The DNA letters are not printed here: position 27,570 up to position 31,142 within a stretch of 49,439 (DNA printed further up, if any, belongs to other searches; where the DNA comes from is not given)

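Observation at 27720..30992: Hnd/HoxEFU-type NAD(P)H diaphorase operon whose catalytic subunit is HdrA rather than a hydrogenase or formate dehydrogenase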

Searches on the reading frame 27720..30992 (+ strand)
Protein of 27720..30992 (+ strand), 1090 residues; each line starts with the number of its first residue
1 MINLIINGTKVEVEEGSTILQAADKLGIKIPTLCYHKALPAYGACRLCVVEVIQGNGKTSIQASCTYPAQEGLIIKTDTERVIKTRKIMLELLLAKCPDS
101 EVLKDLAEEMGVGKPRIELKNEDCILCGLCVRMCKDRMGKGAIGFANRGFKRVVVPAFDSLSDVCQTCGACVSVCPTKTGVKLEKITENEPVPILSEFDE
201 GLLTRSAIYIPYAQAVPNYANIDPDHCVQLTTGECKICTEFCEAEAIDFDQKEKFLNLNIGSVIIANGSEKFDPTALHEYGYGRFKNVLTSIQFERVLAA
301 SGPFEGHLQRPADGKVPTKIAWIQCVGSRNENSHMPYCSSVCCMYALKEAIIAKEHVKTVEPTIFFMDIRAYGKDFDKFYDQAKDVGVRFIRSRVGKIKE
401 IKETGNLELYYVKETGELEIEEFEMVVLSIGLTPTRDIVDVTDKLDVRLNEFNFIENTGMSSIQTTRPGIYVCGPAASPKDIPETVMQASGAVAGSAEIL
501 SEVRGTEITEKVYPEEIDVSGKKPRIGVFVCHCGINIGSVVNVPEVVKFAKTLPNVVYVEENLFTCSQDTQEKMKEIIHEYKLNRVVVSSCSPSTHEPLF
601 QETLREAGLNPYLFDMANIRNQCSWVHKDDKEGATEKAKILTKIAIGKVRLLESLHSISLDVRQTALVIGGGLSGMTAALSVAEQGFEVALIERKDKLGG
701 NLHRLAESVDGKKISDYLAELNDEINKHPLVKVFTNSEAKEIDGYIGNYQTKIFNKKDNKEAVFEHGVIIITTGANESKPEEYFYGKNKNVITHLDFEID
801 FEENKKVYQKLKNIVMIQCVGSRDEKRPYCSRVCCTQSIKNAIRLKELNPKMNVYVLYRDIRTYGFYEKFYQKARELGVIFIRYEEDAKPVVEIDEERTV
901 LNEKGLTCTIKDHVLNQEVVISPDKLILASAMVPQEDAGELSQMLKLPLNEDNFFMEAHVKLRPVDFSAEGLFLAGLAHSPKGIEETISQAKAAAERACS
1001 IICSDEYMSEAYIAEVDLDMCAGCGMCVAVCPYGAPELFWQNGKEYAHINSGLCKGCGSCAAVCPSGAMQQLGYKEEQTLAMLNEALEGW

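Call 3: search_protein_families(library=pfam, proteins=[window:27720-30992:+], max_evalue=0.01)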
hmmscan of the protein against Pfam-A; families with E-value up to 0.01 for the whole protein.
window:27720-30992:+ (1090 aa): 28 families (the best 25 are shown)
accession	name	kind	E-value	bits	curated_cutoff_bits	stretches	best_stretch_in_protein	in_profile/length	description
PF07992.20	Pyr_redox_2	-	5.4e-18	65.9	26.1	2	667-796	4-128/291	Pyridine nucleotide-disulphide oxidoreductase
PF13510.11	Fer2_4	-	7.4e-18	64.8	22.8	1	1-79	3-81/82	2Fe-2S iron-sulfur cluster binding domain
PF12838.12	Fer4_7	-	2.5e-17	63.5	27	2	1021-1068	2-52/52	4Fe-4S dicluster domain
PF00037.32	Fer4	-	4.7e-16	58.3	21.1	3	1015-1036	2-23/24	4Fe-4S binding domain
PF14697.11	Fer4_21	-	3.9e-13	49.7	35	2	1014-1068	1-56/59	4Fe-4S dicluster domain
PF12797.12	Fer4_2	-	4.1e-11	42.5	24.5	2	1015-1033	4-22/22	4Fe-4S binding domain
PF13187.11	Fer4_9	-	7.7e-10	39.1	27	2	1020-1069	1-52/52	4Fe-4S dicluster domain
PF12837.12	Fer4_6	-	1.2e-09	38.1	25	2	1013-1036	1-24/24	4Fe-4S binding domain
PF13484.11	Fer4_16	-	1.7e-09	38.7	30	0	1054-1072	2-20/66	4Fe-4S double cluster binding domain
PF13450.12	NAD_binding_8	-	6.3e-09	36.4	21.9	1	668-707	1-40/68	NAD(P)-binding Rossmann-like domain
PF00111.32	Fer2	-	1.3e-08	35.1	21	1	6-57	3-52/77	2Fe-2S iron-sulfur cluster binding domain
PF12831.13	FAD_oxidored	-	1.4e-08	34.9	27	1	667-703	3-39/416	FAD dependent oxidoreductase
PF00890.30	FAD_binding_2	-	7.1e-08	32.5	20.4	1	666-703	2-39/414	FAD binding domain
PF13237.11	Fer4_10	-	1.5e-07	31.7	25.5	3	1016-1065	4-53/53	4Fe-4S dicluster domain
PF25160.1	LdpA_Fe-S-bd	-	1.5e-07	31.5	27.6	2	996-1034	6-41/49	LdpA Fe-S cluster-binding domain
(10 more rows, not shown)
